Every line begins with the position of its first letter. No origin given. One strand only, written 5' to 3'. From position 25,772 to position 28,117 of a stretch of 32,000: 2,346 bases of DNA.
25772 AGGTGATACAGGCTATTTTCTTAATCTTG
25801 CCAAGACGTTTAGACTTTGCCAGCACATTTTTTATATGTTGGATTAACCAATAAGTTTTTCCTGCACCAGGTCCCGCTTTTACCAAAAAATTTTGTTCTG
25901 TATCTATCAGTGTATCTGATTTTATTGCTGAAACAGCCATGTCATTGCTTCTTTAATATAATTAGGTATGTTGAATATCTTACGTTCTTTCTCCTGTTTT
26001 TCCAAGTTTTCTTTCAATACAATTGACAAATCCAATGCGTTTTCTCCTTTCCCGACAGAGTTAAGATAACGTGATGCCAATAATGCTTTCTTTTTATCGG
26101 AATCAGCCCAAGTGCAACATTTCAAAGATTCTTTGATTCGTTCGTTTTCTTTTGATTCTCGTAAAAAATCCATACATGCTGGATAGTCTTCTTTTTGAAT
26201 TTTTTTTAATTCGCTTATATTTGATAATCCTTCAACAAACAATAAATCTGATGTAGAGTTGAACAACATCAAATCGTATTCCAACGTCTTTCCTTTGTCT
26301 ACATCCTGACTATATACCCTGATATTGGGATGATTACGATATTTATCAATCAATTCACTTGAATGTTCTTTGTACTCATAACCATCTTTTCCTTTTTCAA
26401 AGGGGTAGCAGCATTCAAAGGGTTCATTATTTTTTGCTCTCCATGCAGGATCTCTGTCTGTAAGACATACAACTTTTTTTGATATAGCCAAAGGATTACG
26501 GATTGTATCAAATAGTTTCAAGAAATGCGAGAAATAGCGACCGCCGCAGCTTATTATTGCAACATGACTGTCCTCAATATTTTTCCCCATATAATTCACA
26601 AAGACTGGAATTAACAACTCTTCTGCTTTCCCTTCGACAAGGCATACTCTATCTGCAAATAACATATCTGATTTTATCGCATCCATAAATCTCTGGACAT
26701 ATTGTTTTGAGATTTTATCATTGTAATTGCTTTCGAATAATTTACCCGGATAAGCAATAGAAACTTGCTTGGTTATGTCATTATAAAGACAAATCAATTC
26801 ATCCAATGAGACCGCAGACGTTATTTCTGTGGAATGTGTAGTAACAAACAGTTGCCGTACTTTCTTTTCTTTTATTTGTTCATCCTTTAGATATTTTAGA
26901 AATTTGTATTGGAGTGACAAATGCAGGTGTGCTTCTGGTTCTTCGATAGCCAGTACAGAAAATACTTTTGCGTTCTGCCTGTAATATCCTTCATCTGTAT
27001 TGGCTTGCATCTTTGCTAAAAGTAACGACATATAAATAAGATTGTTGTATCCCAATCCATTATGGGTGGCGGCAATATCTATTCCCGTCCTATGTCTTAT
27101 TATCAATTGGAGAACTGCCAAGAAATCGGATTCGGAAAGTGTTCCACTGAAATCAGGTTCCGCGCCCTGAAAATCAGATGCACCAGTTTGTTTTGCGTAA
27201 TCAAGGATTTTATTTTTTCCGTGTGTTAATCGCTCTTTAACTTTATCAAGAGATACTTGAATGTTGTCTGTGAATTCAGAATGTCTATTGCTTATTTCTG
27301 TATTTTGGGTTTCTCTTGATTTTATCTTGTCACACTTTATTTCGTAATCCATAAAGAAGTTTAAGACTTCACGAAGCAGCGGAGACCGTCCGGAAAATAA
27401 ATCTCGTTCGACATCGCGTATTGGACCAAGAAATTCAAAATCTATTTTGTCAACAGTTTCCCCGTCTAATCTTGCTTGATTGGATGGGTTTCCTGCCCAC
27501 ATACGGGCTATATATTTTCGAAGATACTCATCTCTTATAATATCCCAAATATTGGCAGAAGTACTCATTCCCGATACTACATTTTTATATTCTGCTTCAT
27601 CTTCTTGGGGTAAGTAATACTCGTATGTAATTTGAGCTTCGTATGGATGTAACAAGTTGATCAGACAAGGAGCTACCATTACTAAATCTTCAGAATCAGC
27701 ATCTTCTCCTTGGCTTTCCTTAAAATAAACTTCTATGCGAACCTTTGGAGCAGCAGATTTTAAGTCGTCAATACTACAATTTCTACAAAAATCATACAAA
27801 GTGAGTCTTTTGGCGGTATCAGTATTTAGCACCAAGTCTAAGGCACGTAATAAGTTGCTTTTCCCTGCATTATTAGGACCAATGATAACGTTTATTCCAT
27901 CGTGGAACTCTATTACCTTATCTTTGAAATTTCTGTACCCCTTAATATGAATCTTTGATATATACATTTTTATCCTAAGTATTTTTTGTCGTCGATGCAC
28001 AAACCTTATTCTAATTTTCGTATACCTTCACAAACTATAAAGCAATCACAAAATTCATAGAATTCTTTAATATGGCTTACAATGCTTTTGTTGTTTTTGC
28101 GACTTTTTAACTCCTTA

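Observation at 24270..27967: OLD-family ATPase/Toprim nuclease plus UvrD-like helicase operon: Gabija-like, but both proteins are larger than canonical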

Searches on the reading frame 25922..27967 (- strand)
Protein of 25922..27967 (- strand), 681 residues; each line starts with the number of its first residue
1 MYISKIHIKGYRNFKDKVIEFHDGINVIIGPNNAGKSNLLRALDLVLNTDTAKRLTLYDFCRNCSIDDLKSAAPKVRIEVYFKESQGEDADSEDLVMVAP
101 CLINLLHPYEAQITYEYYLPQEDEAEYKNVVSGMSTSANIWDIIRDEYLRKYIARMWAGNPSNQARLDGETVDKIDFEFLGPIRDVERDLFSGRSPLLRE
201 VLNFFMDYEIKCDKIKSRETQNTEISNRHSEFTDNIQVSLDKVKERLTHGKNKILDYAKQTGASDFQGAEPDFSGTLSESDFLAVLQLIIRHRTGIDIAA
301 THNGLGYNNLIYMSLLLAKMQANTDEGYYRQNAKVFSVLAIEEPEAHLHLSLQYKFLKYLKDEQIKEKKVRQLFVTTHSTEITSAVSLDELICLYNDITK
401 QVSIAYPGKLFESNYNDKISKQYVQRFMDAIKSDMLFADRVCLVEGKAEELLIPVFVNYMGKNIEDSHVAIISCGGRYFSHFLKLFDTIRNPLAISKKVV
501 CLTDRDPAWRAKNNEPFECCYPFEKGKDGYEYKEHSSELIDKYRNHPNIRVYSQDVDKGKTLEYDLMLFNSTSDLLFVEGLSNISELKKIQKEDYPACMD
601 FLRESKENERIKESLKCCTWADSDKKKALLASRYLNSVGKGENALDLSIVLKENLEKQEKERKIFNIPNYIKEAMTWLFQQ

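Call 3: search_protein_families(library=padloc, proteins=[window:25922-27967:-], max_evalue=0.01)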
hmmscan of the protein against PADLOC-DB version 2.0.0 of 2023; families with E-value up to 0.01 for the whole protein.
window:25922-27967:- (681 aa): 129 families (the best 25 are shown)
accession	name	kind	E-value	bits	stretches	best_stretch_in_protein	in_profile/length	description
PDLC00069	GajA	-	7.4e-270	895.2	1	1-680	1-685/687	AAA ATPase domain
PDLC00077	GajA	-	2.9e-138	460.1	1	1-514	1-506/616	AAA ATPase domain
PDLC00091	GajA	-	7.6e-99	330.2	1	1-680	1-621/627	AAA ATPase domain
PDLC00096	GajA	-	8.8e-91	303.5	1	1-680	1-614/630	AAA ATPase domain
PDLC00071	GajA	-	3.5e-75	252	1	1-679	1-582/588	AAA ATPase domain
PDLC00099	GajA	-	4.6e-74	248.5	1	1-680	1-619/626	AAA ATPase domain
PDLC00070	GajA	-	1.1e-71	240.2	1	1-680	1-593/596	AAA ATPase domain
PDLC00083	GajA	-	1.9e-68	229.4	1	1-680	1-637/639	AAA ATPase domain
PDLC00080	GajA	-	4.8e-68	228.4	1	1-677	1-617/622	AAA ATPase domain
PDLC00064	GajA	-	7.4e-59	197.9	1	233-680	29-458/464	AAA ATPase domain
PDLC00073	GajA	-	1.6e-52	177.3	2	149-678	114-586/589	AAA ATPase domain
PDLC00072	GajA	-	2e-52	176.6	2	172-518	200-514/709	AAA ATPase domain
PDLC00093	GajA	-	6.8e-51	171.8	2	224-680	263-720/736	AAA ATPase domain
PDLC00065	GajA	-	1.1e-50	171.1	1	1-680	1-665/670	AAA ATPase domain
PDLC00063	GajA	-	7.7e-50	168.2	1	1-680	1-661/679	AAA ATPase domain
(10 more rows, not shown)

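Call 4: search_protein_families(library=pfam, proteins=[window:25922-27967:-], max_evalue=0.01)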
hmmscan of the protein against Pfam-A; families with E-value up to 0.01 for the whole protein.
window:25922-27967:- (681 aa): 10 families
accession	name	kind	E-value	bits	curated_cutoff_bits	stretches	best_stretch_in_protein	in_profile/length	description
PF13175.12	AAA_15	-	1.3e-36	127.5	32.1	1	1-382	1-373/374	AAA ATPase domain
PF13304.12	AAA_21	-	1.2e-18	68.6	27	2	327-382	259-302/304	AAA domain, putative AbiEii toxin, Type IV TA system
PF20469.4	OLD-like_TOPRIM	-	1.1e-14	55.1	23.2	1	436-506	1-67/67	Overcoming lysogenization defect protein-like, TOPRIM domain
PF02463.25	SMC_N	-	1.3e-14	54.6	40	1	2-392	1-209/220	RecF/RecN/SMC N terminal domain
PF13476.12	AAA_23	-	1.5e-14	55.5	27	1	5-153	1-130/201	AAA domain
PF11398.14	DUF2813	-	1.9e-11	44.4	21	1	1-100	1-98/372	Protein of unknown function (DUF2813)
PF13514.12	AAA_27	-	2e-06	28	22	1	1-45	1-48/206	AAA domain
PF13555.12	AAA_29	-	0.00045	20.3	27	1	12-51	10-50/61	P-loop containing region of AAA domain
PF24395.1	OLD-like_TOPRIM_1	-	0.0015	18.8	27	0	443-485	4-50/162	OLD-like TOPRIM 1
PF01637.24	ATPase_2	-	0.0035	17.6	33.2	0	24-71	21-67/225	ATPase domain predominantly from Archaea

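Call 5: search_protein_families(library=ncbifam, proteins=[window:25922-27967:-], max_evalue=0.01)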
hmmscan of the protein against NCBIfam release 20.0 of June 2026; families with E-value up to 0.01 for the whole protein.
window:25922-27967:- (681 aa): 21 families
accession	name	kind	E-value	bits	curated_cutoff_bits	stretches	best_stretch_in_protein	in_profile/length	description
NF038234.1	retron_eff_Eco8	equivalog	1.8e-11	43.4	250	1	1-44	1-44/679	retron Eco8 family effector endonuclease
NF003034.1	PRK03918.1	equivalog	2.2e-10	39.2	700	1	1-54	1-54/878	DNA double-strand break repair ATPase Rad50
TIGR02169.1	SMC_prok_A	equivalog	8.4e-10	37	729.4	1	2-92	1-93/1165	chromosome segregation protein SMC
TIGR00611.2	recf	equivalog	9.2e-10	38.2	172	1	3-56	1-54/339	DNA replication/repair protein RecF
NF041760.1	PtuA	equivalog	9.6e-10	38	500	2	2-46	51-95/524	retron Ec78 anti-phage system effector ATPase PtuA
TIGR02168.1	SMC_prok_B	equivalog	3e-08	31.9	567.35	1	2-55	1-55/1181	chromosome segregation protein SMC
NF010680.0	PRK14079.1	equivalog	1e-06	28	386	1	3-52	3-52/349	recombination protein F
NF045487.1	ASRP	equivalog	1.3e-06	27.4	300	1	14-53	5-43/593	archaea-specific SMC-related protein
NF002244.0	PRK01156.1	equivalog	2.8e-06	25.7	847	1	1-52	1-52/895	DNA double-strand break repair ATPase Rad50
NF047739.1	antiphage_MADS3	equivalog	9e-06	25.1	420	1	3-47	2-45/427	methylation-associated defense system AAA family ATPase MAD3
TIGR04435.1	restrict_AAA_1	hypoth_equivalog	1.8e-05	23.7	300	1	337-407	420-495/568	restriction system-associated AAA family ATPase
NF041034.1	Rad50_Sulf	equivalog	3.9e-05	21.7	1000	1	1-53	1-53/872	DNA double-strand break repair ATPase Rad50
NF045781.1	Spaf1101_AAA_ATP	equivalog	4.8e-05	22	475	1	12-63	335-383/836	Spaf_1101 family AAA-like ATPase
NF053563.1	Rkd4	equivalog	0.00019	19.7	860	1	2-45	2-45/747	arcadin-4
NF002572.0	PRK02224.1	equivalog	0.0002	19.8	1087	1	1-47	1-47/888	DNA double-strand break repair ATPase Rad50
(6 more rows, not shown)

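Call 6: search_solved_structures(query=window:25922-27967:-, max_evalue=0.001, show_alignments=2)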
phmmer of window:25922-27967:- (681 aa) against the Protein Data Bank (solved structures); distinct sequences matched with E-value up to 0.001: 38.
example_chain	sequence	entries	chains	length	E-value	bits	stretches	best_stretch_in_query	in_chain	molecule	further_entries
6p74_A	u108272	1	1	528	1.9e-12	49.7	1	329-478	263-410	Putative ATP-dependent endonuclease of the OLD family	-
8wy4_A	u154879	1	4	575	1.4e-11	46.8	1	338-486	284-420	Endonuclease GajA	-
8jq9_B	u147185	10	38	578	1.5e-11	46.7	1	338-486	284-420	Endonuclease GajA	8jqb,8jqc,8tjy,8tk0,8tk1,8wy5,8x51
8j4t_A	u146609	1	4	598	1.6e-11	46.6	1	338-486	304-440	Endonuclease GajA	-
8sm3_A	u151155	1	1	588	2.2e-11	46.2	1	338-486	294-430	Endonuclease GajA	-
8u7i_A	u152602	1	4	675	3.3e-11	45.6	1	338-486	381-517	Endonuclease GajA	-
6njv_A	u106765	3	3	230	2.8e-07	32.6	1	422-508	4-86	Xcc_CTR_I | Xcc_ctr_pt | Xcc_ctr_Hg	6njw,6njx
1us8_A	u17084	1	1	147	3.3e-06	29.1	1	2-44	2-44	DNA DOUBLE-STRAND BREAK REPAIR RAD50 ATPASE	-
1f2t_A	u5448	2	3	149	3.4e-06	29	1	2-44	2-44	RAD50 ABC-ATPASE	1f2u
6nk8_A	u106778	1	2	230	4.2e-06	28.7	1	424-508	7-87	Class 2 OLD family nuclease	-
1ii8_A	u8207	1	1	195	4.8e-06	28.5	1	2-43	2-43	Rad50 ABC-ATPase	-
3qkr_A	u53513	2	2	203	5.1e-06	28.4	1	2-43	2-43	DNA double-strand break repair rad50 ATPase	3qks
4nci_A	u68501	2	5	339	5.6e-06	28.3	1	2-43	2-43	DNA double-strand break repair Rad50 ATPase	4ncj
3qkt_A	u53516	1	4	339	5.7e-06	28.3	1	2-43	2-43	DNA double-strand break repair rad50 ATPase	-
4nck_A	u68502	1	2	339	5.7e-06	28.3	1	2-43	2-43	DNA double-strand break repair Rad50 ATPase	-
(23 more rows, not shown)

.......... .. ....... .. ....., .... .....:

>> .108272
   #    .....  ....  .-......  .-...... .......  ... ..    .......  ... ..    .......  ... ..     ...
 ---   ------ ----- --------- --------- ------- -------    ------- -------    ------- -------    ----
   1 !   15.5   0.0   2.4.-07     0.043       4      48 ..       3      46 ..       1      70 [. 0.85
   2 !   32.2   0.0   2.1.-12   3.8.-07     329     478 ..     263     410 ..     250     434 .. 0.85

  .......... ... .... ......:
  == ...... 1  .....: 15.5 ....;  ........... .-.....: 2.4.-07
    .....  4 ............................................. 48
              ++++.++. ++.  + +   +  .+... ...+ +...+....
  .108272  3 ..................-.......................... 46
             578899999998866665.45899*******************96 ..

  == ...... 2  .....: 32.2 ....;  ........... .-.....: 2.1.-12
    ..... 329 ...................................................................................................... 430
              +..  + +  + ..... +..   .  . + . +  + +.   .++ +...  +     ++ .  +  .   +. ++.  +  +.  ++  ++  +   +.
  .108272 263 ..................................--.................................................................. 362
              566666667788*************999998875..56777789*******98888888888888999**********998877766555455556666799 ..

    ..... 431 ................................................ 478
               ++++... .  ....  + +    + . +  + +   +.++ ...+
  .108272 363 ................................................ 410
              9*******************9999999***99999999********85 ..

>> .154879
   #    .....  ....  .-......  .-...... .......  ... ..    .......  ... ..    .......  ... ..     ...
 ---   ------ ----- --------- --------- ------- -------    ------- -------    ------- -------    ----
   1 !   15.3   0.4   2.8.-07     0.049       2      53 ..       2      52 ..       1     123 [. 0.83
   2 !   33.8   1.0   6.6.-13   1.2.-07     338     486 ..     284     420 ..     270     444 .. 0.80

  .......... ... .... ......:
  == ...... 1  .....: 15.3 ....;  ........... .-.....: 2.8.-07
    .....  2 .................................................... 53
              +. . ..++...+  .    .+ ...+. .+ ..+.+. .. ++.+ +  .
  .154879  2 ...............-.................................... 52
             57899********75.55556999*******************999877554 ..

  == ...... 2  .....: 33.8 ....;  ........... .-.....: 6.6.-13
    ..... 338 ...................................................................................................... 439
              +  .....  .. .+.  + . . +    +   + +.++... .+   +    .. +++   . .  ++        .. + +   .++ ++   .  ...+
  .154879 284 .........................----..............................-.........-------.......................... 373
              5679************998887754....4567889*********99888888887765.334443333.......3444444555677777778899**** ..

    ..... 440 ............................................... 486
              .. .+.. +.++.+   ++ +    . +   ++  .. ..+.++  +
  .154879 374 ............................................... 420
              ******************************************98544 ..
